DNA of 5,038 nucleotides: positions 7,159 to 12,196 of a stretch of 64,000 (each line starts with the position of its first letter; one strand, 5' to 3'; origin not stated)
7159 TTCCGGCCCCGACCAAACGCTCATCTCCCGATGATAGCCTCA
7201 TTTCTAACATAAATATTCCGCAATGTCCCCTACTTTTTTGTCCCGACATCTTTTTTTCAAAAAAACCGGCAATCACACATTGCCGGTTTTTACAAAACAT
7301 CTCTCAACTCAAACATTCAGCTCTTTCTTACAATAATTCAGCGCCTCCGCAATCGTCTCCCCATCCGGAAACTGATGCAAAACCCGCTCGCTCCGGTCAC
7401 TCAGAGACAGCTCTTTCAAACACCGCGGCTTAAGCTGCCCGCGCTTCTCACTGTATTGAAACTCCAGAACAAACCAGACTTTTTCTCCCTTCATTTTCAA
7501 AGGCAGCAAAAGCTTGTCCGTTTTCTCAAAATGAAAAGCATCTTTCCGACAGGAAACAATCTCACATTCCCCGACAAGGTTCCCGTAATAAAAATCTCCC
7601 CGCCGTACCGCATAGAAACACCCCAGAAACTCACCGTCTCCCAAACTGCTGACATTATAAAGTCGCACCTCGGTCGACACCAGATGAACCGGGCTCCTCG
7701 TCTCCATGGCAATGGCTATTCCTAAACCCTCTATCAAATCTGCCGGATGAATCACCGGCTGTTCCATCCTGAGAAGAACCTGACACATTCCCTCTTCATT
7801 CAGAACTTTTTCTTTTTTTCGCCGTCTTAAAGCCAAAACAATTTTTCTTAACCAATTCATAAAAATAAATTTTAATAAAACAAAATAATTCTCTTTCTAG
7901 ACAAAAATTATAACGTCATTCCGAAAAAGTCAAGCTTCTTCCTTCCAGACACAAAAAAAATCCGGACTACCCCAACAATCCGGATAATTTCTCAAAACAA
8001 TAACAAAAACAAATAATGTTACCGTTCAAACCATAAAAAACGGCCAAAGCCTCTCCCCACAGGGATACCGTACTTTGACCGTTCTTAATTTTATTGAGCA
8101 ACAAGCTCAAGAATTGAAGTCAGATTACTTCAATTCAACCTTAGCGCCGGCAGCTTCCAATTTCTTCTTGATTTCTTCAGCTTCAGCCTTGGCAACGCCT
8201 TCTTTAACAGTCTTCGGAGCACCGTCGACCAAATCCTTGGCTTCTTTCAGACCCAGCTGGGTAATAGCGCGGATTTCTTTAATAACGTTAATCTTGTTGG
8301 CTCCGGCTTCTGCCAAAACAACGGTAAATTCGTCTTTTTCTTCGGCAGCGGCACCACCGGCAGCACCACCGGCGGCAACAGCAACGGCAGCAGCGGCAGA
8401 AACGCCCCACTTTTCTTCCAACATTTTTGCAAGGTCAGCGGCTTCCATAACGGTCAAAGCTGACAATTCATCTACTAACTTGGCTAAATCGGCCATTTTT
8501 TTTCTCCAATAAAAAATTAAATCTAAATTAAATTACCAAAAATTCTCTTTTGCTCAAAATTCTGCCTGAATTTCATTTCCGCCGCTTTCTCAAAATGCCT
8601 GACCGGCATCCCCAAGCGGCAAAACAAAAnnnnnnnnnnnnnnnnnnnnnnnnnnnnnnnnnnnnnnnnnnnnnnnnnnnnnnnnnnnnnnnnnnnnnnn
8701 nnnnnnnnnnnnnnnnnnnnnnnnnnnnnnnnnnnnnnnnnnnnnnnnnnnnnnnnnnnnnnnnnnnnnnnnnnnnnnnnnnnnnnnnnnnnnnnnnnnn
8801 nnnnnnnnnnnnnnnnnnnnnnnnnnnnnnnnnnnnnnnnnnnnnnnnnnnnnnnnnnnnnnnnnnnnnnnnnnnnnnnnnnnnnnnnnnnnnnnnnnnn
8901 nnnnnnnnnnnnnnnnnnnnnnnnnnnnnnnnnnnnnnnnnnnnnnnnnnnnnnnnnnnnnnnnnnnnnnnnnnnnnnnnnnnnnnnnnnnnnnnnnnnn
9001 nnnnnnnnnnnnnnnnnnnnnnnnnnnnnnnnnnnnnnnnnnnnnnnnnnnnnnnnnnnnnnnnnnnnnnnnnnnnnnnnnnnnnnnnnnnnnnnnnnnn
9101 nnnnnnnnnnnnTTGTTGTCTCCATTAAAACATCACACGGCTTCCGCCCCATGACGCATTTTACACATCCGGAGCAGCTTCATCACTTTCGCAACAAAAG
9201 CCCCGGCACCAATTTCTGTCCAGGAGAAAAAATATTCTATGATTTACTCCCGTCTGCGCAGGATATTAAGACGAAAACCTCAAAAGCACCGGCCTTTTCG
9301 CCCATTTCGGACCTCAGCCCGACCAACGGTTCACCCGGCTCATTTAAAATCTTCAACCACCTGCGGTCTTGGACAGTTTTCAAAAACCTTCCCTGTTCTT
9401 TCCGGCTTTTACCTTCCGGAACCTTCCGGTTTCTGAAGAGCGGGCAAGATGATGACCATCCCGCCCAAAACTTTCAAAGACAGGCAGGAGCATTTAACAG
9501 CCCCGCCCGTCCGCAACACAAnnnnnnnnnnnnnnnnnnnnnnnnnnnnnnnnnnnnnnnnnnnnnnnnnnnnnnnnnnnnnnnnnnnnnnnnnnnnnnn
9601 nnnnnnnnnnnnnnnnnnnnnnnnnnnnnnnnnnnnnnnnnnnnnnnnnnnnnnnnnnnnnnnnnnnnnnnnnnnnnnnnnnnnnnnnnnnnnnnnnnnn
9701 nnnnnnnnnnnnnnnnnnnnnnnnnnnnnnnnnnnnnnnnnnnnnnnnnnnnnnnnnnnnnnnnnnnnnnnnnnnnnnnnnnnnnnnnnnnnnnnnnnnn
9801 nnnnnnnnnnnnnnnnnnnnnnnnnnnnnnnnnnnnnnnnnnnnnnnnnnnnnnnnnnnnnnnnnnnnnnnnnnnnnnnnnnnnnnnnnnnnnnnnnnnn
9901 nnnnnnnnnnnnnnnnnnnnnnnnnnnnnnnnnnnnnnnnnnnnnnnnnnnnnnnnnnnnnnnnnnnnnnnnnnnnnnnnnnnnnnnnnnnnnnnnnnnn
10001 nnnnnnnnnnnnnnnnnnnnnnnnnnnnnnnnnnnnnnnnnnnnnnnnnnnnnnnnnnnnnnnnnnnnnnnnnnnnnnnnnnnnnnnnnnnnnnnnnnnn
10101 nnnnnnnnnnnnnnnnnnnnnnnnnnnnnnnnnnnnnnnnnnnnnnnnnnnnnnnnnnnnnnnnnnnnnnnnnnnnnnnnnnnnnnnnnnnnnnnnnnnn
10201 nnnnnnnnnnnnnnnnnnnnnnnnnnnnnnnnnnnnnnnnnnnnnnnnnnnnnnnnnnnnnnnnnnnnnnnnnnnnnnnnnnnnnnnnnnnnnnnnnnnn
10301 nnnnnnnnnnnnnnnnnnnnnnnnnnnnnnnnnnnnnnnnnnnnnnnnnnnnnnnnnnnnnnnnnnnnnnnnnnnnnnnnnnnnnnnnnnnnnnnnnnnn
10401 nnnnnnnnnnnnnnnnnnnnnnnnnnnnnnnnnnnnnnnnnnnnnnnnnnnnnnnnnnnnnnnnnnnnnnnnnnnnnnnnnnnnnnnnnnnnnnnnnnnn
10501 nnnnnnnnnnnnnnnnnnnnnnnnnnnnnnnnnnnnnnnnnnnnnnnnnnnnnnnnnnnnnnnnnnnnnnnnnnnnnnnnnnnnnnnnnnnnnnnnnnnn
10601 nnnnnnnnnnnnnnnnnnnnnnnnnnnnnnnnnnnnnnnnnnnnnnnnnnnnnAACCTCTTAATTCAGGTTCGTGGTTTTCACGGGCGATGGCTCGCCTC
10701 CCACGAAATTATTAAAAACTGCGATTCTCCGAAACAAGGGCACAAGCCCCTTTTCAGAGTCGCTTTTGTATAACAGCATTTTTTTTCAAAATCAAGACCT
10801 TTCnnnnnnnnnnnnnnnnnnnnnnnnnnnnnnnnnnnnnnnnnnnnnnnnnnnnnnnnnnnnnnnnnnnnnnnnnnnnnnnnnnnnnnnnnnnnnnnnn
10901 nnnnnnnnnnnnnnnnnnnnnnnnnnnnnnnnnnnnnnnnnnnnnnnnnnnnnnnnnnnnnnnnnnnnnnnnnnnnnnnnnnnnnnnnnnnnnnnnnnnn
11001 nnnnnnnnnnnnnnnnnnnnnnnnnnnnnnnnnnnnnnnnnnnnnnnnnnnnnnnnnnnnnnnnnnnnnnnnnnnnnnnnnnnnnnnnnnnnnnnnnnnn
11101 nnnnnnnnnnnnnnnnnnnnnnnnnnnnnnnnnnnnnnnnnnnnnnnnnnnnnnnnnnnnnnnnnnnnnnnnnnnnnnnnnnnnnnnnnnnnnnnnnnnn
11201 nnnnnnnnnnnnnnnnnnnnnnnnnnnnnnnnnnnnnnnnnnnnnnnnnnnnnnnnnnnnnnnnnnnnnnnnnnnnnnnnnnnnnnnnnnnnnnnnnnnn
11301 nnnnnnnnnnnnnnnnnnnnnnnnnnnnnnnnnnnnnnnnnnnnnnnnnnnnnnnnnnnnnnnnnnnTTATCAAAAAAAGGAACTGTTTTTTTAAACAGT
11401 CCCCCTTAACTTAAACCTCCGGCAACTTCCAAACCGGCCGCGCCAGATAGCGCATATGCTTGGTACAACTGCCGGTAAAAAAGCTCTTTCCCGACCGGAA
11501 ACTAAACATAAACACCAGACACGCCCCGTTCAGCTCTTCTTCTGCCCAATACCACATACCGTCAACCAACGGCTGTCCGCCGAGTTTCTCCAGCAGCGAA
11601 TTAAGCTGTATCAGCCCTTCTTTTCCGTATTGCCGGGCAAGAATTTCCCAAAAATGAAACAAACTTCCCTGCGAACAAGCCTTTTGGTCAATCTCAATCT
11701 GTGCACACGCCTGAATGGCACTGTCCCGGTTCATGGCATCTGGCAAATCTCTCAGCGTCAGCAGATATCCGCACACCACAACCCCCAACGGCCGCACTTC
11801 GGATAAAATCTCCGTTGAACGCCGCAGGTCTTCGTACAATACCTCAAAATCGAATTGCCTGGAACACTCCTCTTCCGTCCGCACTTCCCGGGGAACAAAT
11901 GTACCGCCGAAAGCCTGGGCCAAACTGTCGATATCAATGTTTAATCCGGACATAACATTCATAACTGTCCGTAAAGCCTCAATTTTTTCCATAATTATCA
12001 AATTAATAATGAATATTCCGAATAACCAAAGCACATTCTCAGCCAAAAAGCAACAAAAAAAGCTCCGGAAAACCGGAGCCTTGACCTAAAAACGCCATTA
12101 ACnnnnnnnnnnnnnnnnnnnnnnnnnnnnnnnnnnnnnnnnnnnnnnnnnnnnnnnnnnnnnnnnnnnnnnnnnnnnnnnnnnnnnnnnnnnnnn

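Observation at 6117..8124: Three-gene insertion, including tandem paralogous small membrane proteins, between rplL and the rpoB attenuator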

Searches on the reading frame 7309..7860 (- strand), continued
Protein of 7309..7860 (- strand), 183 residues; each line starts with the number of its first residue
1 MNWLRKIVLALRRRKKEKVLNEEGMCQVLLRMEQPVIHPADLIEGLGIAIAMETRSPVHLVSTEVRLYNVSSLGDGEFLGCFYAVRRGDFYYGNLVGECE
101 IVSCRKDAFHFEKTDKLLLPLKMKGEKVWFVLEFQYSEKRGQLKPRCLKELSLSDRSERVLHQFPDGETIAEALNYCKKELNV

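Call 71: fold_search(model_id=the predicted structure, library=viral)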
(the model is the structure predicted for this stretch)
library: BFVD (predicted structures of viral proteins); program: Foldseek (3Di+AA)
matches with E <= 10: 1009; with E <= 0.001: 0
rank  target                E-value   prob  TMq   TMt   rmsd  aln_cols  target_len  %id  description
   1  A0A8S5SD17            1.7e-02  0.91  0.27  0.25   9.8       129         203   10  Uncharacterized protein (Fragment) [Myoviridae sp. ctuim2]
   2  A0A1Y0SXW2            2.6e-02  0.47  0.19  0.23  18.8       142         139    8  Uncharacterized protein [Pseudomonas phage Noxifer]
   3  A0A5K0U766            2.6e-02  0.47  0.23  0.24  15.9       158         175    9  Uncharacterized protein [Yasminevirus sp. GU-2018]
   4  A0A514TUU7            3.7e-02  0.38  0.18  0.24  12.3       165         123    8  Uncharacterized protein [Aeromonas phage PS1]
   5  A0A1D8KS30            3.7e-02  0.33  0.18  0.24  16.0       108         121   11  Uncharacterized protein [Synechococcus phage S-WAM1]
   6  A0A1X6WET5            5.8e-02  0.20  0.17  0.15  12.5       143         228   14  (no name in the UniProt tables at hand)
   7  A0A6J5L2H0            6.4e-02  0.57  0.18  0.21   8.8        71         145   13  Uncharacterized protein [uncultured Caudovirales phage]
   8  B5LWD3                6.4e-02  0.51  0.24  0.22  14.8       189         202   10  Uncharacterized protein [Feldmannia species virus]
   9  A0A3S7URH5            7.5e-02  0.21  0.16  0.10  14.4       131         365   14  (no name in the UniProt tables at hand)
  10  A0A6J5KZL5            1.2e-01  0.35  0.20  0.19  16.0       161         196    7  Uncharacterized protein [uncultured Caudovirales phage]
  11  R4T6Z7                1.2e-01  0.66  0.19  0.27   8.8        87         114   11  Uncharacterized protein [Halogranum tailed virus 1]
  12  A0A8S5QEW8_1          1.3e-01  0.08  0.16  0.05  21.3       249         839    8  Putative tail protein (Fragment) [Siphoviridae sp. ctbvd11]
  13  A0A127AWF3            1.4e-01  0.20  0.18  0.16  13.4       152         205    9  Uncharacterized protein [Bacillus phage SP-15]
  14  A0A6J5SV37            1.4e-01  0.35  0.18  0.19  12.6       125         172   10  Uncharacterized protein [uncultured Caudovirales phage]
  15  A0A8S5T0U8            1.4e-01  0.20  0.22  0.17  17.8       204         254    9  Uncharacterized protein [Siphoviridae sp. ctKFk2]
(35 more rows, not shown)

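Call 105: find_encoding_contigs(protein=P0014, flank=4000, max_places=3)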
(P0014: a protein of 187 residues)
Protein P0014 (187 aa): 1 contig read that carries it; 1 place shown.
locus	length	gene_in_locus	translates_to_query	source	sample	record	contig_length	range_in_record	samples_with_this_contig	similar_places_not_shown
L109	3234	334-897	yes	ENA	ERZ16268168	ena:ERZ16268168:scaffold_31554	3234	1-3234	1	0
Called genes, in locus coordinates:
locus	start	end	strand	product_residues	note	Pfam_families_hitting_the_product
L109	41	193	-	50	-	-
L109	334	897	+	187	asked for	-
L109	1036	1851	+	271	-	PF01263:Aldose_epim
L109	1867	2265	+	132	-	-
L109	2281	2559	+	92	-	-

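Call 106: find_encoding_contigs(protein=P0011, flank=4000, max_places=3)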
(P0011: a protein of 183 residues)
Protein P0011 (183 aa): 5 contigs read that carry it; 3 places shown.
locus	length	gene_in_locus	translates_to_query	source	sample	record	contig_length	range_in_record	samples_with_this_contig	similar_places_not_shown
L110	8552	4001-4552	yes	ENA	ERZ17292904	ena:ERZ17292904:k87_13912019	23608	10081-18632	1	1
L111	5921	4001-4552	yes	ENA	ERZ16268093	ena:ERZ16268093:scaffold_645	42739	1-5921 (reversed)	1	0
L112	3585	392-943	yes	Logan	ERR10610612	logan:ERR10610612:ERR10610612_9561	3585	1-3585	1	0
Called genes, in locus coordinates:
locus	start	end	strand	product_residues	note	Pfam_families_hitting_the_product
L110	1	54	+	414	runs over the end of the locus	-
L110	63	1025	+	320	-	PF01544:CorA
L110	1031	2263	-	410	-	PF07670:Gate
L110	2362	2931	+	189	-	PF04011:LemA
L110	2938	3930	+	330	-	PF11335:DUF3137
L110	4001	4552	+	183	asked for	-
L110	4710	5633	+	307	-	PF00056:Ldh_1_N, PF02866:Ldh_1_C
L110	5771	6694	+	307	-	PF00056:Ldh_1_N, PF02866:Ldh_1_C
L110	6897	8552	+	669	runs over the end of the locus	-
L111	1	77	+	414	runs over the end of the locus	-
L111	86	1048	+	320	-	PF01544:CorA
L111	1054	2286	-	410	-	PF07670:Gate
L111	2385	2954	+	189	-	PF04011:LemA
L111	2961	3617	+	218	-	-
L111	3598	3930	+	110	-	PF11335:DUF3137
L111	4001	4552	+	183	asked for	-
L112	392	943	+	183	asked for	-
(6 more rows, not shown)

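Call 110: search_dna_similar(query=window:7309-7860:-, collection=plasmids, mode=protein, max_evalue=0.1, max_rows=10)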
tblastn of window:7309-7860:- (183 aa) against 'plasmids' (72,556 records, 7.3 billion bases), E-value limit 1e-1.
No match.

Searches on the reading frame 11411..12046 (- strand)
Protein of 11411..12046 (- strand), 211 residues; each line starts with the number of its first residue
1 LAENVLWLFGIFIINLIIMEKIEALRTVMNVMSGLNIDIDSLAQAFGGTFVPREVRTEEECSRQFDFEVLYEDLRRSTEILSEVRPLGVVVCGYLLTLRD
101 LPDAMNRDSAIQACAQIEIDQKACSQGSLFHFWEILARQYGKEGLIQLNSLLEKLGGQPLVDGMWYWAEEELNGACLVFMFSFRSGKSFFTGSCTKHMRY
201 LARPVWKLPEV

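Call 3: search_protein_families(library=pfam, proteins=[window:11411-12046:-], max_evalue=1)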
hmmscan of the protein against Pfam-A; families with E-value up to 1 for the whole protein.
window:11411-12046:- (211 aa): 0 families

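Call 4: search_protein_families(library=ncbifam, proteins=[window:11411-12046:-], max_evalue=1)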
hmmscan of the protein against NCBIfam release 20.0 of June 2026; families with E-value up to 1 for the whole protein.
window:11411-12046:- (211 aa): 0 families

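Call 54: search_protein_families(library=padloc, proteins=[window:11411-12046:-], max_evalue=1)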
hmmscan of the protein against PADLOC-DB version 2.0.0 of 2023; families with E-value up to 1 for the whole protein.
window:11411-12046:- (211 aa): 1 family
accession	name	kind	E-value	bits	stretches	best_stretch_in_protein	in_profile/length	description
PDLC02367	PycC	-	0.057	10.8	1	49-84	25-61/226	-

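Call 55: search_protein_families(library=phrogs, proteins=[window:11411-12046:-], max_evalue=1)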
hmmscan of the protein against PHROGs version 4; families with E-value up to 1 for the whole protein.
window:11411-12046:- (211 aa): 0 families
